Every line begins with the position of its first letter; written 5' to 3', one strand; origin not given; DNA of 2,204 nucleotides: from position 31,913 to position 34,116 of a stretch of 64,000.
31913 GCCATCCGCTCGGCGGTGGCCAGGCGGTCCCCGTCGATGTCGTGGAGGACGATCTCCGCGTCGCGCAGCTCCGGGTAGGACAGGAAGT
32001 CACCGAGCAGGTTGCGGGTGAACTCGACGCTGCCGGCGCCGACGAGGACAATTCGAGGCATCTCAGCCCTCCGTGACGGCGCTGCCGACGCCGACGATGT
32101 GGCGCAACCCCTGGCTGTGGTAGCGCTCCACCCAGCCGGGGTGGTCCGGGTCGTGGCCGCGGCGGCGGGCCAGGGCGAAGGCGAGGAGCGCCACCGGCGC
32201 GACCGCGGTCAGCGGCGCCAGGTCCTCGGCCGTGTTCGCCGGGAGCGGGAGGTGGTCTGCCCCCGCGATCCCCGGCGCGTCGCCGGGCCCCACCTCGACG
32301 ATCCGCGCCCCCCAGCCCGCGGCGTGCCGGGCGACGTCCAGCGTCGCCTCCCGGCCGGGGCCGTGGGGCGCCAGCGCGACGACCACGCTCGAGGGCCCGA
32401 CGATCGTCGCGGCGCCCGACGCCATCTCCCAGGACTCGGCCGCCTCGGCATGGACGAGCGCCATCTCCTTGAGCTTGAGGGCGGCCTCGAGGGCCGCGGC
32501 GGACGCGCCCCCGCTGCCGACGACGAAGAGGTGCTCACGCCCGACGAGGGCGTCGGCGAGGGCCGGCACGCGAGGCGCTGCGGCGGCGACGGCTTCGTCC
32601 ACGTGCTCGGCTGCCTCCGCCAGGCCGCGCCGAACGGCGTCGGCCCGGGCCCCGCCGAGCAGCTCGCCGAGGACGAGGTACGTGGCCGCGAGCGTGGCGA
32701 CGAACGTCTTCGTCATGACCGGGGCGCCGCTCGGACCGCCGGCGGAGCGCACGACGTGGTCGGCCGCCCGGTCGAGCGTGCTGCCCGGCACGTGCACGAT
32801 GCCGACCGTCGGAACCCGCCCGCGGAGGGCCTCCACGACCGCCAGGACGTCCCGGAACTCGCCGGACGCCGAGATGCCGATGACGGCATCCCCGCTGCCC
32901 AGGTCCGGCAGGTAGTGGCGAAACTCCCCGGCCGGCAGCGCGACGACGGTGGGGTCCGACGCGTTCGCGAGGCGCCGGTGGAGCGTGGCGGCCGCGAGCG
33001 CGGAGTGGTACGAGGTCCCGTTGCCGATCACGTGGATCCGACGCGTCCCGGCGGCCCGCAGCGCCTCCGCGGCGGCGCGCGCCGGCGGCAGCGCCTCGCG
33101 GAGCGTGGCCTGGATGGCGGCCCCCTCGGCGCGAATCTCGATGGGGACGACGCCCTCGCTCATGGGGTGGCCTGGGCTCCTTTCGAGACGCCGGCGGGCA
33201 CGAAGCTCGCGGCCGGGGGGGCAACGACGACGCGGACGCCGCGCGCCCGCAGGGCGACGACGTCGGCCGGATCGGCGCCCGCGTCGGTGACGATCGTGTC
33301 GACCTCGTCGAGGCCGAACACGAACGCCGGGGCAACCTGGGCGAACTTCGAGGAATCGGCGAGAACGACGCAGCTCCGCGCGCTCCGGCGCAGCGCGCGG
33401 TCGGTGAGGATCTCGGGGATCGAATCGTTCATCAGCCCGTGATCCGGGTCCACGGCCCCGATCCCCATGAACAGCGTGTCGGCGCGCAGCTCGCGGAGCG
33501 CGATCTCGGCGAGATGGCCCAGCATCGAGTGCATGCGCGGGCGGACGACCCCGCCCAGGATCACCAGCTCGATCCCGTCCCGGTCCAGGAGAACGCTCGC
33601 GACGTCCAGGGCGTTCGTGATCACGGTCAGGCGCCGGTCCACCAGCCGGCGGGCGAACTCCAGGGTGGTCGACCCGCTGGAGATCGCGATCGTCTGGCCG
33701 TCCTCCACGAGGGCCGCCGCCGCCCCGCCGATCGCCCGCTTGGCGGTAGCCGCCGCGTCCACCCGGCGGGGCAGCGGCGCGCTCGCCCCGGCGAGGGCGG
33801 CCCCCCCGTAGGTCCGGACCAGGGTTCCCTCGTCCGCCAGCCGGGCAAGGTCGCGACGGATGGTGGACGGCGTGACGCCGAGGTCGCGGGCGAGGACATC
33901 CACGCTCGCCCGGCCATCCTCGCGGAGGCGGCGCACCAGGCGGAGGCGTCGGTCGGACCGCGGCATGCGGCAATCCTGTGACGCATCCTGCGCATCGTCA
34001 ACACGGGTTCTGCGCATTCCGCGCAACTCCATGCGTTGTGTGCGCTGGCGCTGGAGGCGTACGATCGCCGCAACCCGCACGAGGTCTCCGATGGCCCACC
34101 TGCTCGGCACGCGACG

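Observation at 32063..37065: aga/lac-like tagatose-phosphate catabolic locus assembled from non-orthologous parts, with an amidohydrolase-DUF952 fusion and GH4 enzyme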

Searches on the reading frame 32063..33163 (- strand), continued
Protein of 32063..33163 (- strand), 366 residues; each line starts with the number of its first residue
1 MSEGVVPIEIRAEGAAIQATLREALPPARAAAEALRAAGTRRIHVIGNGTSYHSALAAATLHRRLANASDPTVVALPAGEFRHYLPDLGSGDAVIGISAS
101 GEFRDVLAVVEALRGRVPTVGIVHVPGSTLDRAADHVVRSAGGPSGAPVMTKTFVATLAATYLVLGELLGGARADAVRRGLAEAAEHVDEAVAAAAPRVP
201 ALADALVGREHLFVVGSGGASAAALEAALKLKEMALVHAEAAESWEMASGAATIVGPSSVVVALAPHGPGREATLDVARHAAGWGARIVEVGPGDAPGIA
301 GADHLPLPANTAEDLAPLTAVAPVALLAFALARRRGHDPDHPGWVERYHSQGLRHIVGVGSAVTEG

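Call 35: search_solved_structures(query=window:32063-33163:-, max_evalue=1e-20, show_alignments=1)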
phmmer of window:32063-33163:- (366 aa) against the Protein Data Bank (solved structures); distinct sequences matched with E-value up to 1e-20: 7.
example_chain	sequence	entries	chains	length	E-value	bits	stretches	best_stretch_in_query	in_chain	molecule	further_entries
1moq_A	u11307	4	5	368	3.5e-24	89.1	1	40-343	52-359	GLUCOSAMINE 6-PHOSPHATE SYNTHASE | Glutamine--fructose-6-phosphate aminotransferase [isomerizing]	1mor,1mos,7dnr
1jxa_A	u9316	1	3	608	1.3e-23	87.3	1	40-343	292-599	glucosamine 6-phosphate synthase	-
4amv_A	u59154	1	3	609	1.3e-23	87.3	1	40-343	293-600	GLUCOSAMINE--FRUCTOSE-6-PHOSPHATE AMINOTRANSFERASE [ISOMER IZING]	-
3ooj_A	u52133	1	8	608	1.3e-23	87.2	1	40-343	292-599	Glucosamine/fructose-6-phosphate aminotransferase, isomerizing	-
2j6h_A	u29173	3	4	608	1.3e-23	87.2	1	40-343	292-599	GLUCOSAMINE-FRUCTOSE-6-PHOSPHATE AMINOTRANSFERASE | GLUCOSAMINE--FRUCTOSE-6-PHOSPHATE AMINOTRANSFERASE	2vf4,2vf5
4s1w_A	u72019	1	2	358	6.5e-21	78.4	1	41-342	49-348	Glutamine--fructose-6-phosphate aminotransferase [isomerizing]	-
2poc_A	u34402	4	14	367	7.3e-21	78.2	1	40-343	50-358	isomerase domain of glutamine-fructose-6-phosphate transaminase (isomerizing)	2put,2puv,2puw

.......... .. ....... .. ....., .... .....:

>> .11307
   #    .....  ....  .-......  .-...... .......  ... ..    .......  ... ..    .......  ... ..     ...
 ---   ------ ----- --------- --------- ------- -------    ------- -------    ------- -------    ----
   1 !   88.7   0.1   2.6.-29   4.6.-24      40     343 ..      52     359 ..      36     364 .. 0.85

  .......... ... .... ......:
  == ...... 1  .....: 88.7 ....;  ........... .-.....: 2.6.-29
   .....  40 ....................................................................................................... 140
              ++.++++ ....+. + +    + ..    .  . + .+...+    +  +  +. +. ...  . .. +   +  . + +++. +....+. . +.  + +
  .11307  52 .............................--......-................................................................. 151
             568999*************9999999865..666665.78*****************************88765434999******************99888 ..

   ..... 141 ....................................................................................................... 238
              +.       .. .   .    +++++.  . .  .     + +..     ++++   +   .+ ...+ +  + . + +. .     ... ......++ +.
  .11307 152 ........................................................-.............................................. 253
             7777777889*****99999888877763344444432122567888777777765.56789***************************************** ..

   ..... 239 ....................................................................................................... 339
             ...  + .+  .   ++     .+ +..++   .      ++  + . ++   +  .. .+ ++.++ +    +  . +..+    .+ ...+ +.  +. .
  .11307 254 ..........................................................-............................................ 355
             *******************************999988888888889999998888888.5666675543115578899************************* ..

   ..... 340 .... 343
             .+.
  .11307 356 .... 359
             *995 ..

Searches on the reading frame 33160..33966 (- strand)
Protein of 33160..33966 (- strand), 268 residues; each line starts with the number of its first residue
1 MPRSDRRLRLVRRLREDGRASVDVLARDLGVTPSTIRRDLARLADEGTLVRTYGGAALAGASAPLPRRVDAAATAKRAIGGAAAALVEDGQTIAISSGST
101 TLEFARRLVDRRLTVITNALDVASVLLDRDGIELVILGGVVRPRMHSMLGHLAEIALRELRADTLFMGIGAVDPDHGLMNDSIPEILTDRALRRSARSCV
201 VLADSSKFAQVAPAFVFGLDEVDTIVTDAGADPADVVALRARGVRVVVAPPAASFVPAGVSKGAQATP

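Call 7: search_protein_families(library=pfam, proteins=[window:33160-33966:-], max_evalue=0.01)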
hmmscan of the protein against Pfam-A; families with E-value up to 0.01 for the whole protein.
window:33160-33966:- (268 aa): 19 families
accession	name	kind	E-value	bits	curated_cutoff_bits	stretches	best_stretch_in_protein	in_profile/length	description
PF00455.28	DeoRC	-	1.3e-45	155.7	31.8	1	73-228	3-159/160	DeoR C terminal sensor domain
PF08220.18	HTH_DeoR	-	1e-12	48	21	1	6-58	1-53/57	DeoR-like helix-turn-helix domain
PF08279.18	HTH_11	-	7.8e-07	29.3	25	1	6-48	1-44/55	HTH domain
PF13404.12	HTH_AsnC-type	-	3.2e-06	27.3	27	1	9-43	7-41/42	AsnC-type helix-turn-helix domain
PF12840.13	HTH_20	-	9.3e-06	26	27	1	7-51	6-49/51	Helix-turn-helix domain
PF13412.12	HTH_24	-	1.1e-05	25.4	21.9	1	4-47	2-45/48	Winged helix-turn-helix DNA-binding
PF25212.1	HVO_A0114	-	2e-05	24.7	27.6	1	4-55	21-72/84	HVO_A0114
PF19187.6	HTH_PafC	-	2.4e-05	24.6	32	1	6-51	5-49/115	PafC helix-turn-helix domain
PF13384.12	HTH_23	-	4.1e-05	23.7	24.6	1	2-43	2-41/50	Homeodomain-like domain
PF06971.19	Put_DNA-bind_N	-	0.00016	22.2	27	1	8-40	14-48/49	Putative DNA-binding protein N-terminus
PF01022.26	HTH_5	-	0.0002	21.6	22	1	5-47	2-43/47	Bacterial regulatory protein, arsR family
PF25213.1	HVO_A0261_N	-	0.00054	20.2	35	1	3-54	9-59/86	HVO_A0261 N-terminal domain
PF01047.28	MarR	-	0.0019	18.5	24.6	1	7-52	5-50/59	MarR family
PF13560.12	HTH_31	-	0.002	18.8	27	1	9-39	4-34/64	Helix-turn-helix domain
PF00392.27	GntR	-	0.004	17.2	27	1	22-55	27-60/64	Bacterial regulatory proteins, gntR family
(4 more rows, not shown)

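Call 8: search_protein_families(library=ncbifam, proteins=[window:33160-33966:-], max_evalue=0.01)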
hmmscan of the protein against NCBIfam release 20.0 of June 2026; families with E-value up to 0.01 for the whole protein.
window:33160-33966:- (268 aa): 16 families
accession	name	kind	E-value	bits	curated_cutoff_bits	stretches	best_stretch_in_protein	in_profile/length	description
NF040755.1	AgaR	equivalog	2.8e-51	174.1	260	1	4-248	5-255/256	transcriptional repressor AgaR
NF007753.1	PRK10434.1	equivalog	3.2e-48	164.5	350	1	4-248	4-252/253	glucitol operon DNA-binding transcriptional repressor SrlR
NF007316.0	PRK09802.1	equivalog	8e-47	159.7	351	1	4-249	16-267/269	DeoR family transcriptional regulator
NF041397.1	TranRegGlpR_Halo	equivalog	6.2e-42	144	300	1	4-247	4-250/253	HTH-type transcriptional regulator GlpR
NF040890.1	trans_reg_YgbI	equivalog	1e-31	110.4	400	1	4-249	4-252/253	DNA-binding transcriptional repressor YgbI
NF008154.0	PRK10906.1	equivalog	1.8e-30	106.1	331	1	6-237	6-239/252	DeoR/GlpR family transcriptional regulator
NF010034.0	PRK13509.1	equivalog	3e-30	105.4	244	1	4-248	4-250/251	HTH-type transcriptional regulator UlaR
NF040887.2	trans_reg_YciT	exception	8.2e-29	100.9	450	1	10-246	8-243/246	DNA-binding transcriptional regulator YciT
NF007720.0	PRK10411.1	equivalog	6.5e-23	81.3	259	1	5-231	4-235/243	L-fucose operon activator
NF007961.0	PRK10681.1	equivalog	1.4e-15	57.4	244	1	3-245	5-249/252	DNA-binding transcriptional repressor DeoR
NF041396.1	TranRegLrp_Halo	equivalog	1.6e-06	28.1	190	1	9-49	9-49/149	HTH-type transcriptional regulator Lrp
TIGR01884.1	cas_HTH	subfamily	4.5e-06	26.2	60.2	1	3-47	140-184/202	CRISPR-associated CARF protein Csa3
NF033788.1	HTH_metalloreg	subfamily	1.3e-05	24.9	55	1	6-49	12-55/77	metalloregulator ArsR/SmtB family transcription factor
NF040947.1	trans_reg_LysM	equivalog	9.1e-05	22.2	180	1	7-51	5-49/136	HTH-type transcriptional regulator LysM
NF001924.0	PRK00702.1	equivalog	0.00041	19.8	192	1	73-113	5-45/223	ribose-5-phosphate isomerase RpiA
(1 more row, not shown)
